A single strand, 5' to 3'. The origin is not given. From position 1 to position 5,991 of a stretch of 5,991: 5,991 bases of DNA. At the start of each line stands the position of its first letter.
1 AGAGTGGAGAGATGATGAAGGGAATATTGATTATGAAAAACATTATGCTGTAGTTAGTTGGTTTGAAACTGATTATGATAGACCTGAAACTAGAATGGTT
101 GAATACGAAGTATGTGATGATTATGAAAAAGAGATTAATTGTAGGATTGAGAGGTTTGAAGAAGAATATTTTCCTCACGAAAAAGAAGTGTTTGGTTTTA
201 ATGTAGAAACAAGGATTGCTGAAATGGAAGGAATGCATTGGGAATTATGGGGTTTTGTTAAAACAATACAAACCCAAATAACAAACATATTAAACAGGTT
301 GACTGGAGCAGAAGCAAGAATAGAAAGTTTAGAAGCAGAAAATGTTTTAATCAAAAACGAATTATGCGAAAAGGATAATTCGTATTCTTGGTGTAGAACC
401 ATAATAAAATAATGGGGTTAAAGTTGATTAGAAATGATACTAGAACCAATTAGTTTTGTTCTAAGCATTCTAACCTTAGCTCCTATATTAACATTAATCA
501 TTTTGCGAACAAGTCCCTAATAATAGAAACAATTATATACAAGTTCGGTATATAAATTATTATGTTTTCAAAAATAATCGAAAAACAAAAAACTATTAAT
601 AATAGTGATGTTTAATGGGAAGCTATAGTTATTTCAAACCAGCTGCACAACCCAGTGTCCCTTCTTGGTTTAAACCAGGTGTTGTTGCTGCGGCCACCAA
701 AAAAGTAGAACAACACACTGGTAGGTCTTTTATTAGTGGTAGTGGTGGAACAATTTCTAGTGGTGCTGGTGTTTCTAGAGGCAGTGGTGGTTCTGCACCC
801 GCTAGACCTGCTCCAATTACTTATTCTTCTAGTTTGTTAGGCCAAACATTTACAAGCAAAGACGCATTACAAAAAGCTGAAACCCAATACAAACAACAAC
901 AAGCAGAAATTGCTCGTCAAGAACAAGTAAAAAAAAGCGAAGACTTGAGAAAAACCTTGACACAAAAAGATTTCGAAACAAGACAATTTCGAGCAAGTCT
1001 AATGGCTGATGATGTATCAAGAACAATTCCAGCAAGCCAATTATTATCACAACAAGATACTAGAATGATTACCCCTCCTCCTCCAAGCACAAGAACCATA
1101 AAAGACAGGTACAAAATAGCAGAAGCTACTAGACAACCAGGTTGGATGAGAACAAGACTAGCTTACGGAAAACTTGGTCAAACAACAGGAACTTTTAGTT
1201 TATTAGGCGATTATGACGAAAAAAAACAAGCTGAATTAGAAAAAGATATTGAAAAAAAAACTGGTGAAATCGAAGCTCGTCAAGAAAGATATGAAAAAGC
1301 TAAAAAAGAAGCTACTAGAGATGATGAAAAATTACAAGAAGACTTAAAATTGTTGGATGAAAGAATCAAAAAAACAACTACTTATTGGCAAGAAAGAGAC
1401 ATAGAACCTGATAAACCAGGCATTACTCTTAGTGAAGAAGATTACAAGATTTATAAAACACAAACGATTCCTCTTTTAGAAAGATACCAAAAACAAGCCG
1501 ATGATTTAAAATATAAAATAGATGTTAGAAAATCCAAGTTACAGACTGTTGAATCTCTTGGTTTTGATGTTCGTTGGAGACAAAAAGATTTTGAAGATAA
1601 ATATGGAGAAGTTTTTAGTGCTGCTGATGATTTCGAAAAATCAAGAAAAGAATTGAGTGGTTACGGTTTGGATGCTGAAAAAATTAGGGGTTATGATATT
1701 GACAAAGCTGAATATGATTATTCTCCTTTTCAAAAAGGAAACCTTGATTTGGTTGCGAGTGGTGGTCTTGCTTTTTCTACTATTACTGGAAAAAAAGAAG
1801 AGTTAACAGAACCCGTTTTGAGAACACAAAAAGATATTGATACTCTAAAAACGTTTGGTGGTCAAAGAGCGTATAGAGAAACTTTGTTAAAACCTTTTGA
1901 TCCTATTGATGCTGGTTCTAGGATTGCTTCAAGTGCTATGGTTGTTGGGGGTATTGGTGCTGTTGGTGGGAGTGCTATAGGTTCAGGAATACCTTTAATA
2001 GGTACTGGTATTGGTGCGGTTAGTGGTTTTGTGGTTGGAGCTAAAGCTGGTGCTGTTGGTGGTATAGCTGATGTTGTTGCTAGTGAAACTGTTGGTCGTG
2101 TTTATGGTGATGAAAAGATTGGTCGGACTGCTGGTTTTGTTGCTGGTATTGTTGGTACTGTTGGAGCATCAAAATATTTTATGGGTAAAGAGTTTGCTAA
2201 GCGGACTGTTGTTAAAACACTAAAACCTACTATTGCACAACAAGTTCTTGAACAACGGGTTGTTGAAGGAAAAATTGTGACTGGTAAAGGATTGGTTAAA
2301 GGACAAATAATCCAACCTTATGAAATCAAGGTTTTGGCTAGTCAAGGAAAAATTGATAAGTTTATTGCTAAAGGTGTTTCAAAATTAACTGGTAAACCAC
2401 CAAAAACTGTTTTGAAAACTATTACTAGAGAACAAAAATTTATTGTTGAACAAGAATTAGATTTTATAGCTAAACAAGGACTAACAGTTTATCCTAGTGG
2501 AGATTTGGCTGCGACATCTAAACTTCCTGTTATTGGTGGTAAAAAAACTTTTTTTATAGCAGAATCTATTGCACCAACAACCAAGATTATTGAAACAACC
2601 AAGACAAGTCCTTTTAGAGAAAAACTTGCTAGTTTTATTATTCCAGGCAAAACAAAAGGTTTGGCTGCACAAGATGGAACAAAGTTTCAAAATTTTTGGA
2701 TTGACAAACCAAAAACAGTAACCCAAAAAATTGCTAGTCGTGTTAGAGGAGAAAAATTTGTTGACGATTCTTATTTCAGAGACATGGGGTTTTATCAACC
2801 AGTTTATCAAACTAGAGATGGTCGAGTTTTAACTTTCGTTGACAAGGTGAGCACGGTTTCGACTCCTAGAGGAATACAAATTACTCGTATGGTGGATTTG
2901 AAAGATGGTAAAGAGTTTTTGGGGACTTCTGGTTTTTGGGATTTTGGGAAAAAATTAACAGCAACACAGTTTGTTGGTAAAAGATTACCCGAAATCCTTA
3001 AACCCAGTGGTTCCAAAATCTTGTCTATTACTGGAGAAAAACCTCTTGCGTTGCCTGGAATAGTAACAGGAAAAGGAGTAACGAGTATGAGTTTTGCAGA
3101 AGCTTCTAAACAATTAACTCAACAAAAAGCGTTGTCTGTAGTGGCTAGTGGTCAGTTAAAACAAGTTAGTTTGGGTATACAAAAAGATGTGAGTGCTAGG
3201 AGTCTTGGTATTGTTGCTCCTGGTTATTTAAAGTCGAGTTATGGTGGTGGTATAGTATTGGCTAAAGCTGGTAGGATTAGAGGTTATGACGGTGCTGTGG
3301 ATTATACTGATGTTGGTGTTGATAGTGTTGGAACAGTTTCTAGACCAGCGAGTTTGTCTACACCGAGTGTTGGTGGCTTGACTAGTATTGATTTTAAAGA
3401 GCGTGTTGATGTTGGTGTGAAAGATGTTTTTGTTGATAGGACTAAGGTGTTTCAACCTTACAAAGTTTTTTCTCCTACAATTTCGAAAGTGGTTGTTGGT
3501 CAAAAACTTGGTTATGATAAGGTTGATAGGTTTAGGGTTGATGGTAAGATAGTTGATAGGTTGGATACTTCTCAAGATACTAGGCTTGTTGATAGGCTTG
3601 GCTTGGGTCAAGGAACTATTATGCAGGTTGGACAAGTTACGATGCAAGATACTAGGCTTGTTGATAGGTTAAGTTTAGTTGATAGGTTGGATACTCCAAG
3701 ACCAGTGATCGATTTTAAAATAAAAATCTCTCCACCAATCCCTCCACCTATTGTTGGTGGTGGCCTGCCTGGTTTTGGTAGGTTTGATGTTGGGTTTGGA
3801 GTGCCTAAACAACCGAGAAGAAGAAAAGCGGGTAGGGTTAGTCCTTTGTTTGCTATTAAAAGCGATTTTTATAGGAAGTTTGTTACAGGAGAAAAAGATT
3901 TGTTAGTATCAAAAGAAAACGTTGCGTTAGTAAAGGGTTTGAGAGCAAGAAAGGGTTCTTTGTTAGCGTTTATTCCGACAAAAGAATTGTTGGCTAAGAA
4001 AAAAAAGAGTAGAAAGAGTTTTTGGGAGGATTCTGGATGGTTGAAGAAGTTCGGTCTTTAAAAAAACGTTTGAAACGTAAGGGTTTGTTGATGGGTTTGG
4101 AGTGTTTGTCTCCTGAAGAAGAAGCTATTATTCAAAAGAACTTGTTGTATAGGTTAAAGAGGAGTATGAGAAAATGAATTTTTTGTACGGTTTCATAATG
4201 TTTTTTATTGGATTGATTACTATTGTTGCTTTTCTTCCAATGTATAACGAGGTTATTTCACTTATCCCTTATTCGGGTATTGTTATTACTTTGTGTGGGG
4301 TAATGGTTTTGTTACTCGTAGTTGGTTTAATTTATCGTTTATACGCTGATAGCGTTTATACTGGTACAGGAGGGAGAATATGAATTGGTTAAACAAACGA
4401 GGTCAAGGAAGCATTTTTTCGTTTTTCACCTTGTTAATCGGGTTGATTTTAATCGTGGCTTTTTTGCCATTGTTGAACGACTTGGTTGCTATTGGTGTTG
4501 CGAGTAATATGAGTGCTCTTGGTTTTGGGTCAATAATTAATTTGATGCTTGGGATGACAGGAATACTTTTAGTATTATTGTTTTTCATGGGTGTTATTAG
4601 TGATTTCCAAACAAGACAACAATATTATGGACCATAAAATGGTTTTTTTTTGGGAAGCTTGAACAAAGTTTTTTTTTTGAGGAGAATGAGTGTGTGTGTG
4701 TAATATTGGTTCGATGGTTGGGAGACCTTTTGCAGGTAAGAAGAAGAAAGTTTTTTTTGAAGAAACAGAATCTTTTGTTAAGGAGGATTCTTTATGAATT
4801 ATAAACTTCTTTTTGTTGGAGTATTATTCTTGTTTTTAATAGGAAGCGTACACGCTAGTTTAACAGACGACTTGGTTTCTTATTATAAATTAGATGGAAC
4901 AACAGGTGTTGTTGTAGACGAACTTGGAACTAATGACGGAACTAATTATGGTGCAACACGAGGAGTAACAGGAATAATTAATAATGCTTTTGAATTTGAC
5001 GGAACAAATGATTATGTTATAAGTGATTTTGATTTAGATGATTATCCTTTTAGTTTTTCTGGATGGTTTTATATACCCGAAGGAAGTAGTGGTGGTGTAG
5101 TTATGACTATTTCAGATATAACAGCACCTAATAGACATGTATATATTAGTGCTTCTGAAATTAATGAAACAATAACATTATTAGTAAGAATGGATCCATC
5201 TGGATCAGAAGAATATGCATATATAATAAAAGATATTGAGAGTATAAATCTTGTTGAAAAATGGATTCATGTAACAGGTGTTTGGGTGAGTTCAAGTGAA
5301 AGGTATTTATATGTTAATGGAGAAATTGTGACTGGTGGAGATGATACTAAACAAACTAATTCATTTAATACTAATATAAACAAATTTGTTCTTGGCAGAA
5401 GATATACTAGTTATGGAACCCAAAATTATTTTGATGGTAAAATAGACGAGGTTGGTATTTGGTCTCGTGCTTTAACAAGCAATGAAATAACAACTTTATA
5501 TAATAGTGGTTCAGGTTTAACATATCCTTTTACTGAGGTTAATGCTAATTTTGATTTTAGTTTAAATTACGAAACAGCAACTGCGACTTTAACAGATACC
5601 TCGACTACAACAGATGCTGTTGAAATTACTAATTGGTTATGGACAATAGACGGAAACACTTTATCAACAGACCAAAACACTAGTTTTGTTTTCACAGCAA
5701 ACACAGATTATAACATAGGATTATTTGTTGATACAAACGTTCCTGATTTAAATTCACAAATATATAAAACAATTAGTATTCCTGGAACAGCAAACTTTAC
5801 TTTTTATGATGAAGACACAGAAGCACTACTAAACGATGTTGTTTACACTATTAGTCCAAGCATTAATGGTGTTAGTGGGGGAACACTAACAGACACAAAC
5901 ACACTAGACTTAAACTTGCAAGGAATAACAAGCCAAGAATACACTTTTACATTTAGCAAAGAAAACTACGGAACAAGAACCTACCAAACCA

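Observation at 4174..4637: Tandem paralogous two-helix mini-proteins with a conserved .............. block under purifying selection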

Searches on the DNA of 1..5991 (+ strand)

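Call 10: search_dna_similar(query=window:1-5991:+, collection=phages, mode=near)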
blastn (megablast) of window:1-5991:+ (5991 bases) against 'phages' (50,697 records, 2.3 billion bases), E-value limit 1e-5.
No match.

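Call 107: search_rna_families(source=window, threshold=gathering)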
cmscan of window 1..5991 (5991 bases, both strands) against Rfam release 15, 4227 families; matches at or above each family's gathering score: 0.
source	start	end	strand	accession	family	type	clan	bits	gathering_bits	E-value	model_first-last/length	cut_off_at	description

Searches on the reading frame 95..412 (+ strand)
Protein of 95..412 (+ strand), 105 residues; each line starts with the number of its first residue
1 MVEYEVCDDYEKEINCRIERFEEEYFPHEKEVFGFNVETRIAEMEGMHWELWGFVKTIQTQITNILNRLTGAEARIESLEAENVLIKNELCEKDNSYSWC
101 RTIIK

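Call 8: search_protein_families(library=pfam, proteins=[window:95-412:+], max_evalue=1)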
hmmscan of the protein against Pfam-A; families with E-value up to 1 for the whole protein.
window:95-412:+ (105 aa): 3 families
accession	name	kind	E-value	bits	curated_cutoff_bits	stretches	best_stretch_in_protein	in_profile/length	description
PF10444.14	Nbl1_Borealin_N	-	0.046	13.8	24.4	1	8-25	7-24/57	Nbl1 / Borealin N terminal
PF10473.14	CENP-F_leu_zip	-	0.058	13.9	34.5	1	37-93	57-113/140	Leucine-rich repeats of kinetochore protein Cenp-F/LEK1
PF16326.10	ABC_tran_CTD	-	0.29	11.8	32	1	68-94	9-35/69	ABC transporter C-terminal domain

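Call 9: search_protein_families(library=phrogs, proteins=[window:95-412:+], max_evalue=1)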
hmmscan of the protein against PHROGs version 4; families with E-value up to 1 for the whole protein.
window:95-412:+ (105 aa): 3 families
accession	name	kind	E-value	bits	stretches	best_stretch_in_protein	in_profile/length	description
phrog_17470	-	unknown function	0.075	12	1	35-88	183-238/755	-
phrog_6136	-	unknown function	0.24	12.3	1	36-80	38-75/120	-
phrog_29173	-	unknown function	0.69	11.2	1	66-91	16-41/62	-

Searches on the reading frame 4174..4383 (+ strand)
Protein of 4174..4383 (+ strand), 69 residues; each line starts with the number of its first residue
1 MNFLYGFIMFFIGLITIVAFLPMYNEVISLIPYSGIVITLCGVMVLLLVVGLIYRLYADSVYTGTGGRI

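Call 8: search_protein_families(library=pfam, proteins=[window:4174-4383:+], max_evalue=1)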
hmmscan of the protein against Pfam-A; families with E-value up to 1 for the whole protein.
window:4174-4383:+ (69 aa): 1 family
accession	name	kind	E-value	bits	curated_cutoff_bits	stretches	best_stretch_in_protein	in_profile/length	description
PF13630.11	SdpI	-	0.48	11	28.2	1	4-54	28-70/71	SdpI/YfhL protein family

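Call 9: search_protein_families(library=phrogs, proteins=[window:4174-4383:+], max_evalue=1)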
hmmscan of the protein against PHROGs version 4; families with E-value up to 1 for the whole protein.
window:4174-4383:+ (69 aa): 0 families

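Call 14: find_homologous_proteins(query=window:4174-4380:+, max_evalue=0.01)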
Query window:4174-4380:+ (69 aa): 4 proteins with E <= 0.01 among 6 candidates.
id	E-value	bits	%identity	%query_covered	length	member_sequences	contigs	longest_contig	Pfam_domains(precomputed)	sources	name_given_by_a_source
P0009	4.7e-34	133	100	100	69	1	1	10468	-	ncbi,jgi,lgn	-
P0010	2.6e-26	109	80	88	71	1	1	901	-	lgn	-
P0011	6.5e-24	101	75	97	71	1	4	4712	-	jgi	jgi:hypothetical protein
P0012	8.1e-22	94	66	99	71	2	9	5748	-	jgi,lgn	jgi:uncharacterized membrane protein YhhN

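Call 17: find_encoding_contigs(protein=P0009, flank=10000, max_places=6)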
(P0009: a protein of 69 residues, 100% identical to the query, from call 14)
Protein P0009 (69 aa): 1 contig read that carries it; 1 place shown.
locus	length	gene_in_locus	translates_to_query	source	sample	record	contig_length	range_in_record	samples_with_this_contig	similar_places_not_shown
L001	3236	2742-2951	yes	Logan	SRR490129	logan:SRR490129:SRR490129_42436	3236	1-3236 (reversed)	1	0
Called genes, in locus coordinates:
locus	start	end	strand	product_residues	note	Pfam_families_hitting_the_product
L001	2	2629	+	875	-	?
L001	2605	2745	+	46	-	-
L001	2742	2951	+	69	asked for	-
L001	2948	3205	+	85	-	-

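Call 50: search_protein_families(library=ncbifam, proteins=[window:4174-4383:+], max_evalue=1)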
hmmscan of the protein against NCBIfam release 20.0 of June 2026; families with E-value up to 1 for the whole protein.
window:4174-4383:+ (69 aa): 1 family
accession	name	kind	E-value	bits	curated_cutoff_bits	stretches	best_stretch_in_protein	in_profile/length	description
NF002816.2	PRK02971.1-2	equivalog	0.047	14.2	99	1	16-46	86-116/120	4-amino-4-deoxy-L-arabinose-phosphoundecaprenol flippase subunit ArnF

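Call 97: predict_structure(alignment_id=A3)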
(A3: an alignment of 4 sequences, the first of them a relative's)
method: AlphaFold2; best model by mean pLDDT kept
length: 69 residues; sequences in the alignment: 4
mean_pLDDT: 72.3   pTM: 0.42
mean pLDDT of the five models: 72.3, 72.2, 69.4, 68.5, 62.0
residues with pLDDT >= 90: 0; 70-90: 46; 50-70: 19; < 50: 4
segments of 3 or more residues with pLDDT < 50: 66-69
pLDDT, mean of each block of 10 residues (from residue 1): 73 81 70 71 82 74 51
secondary structure, 60 per line:
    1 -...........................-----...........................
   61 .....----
elements in order: H2-28 H34-65
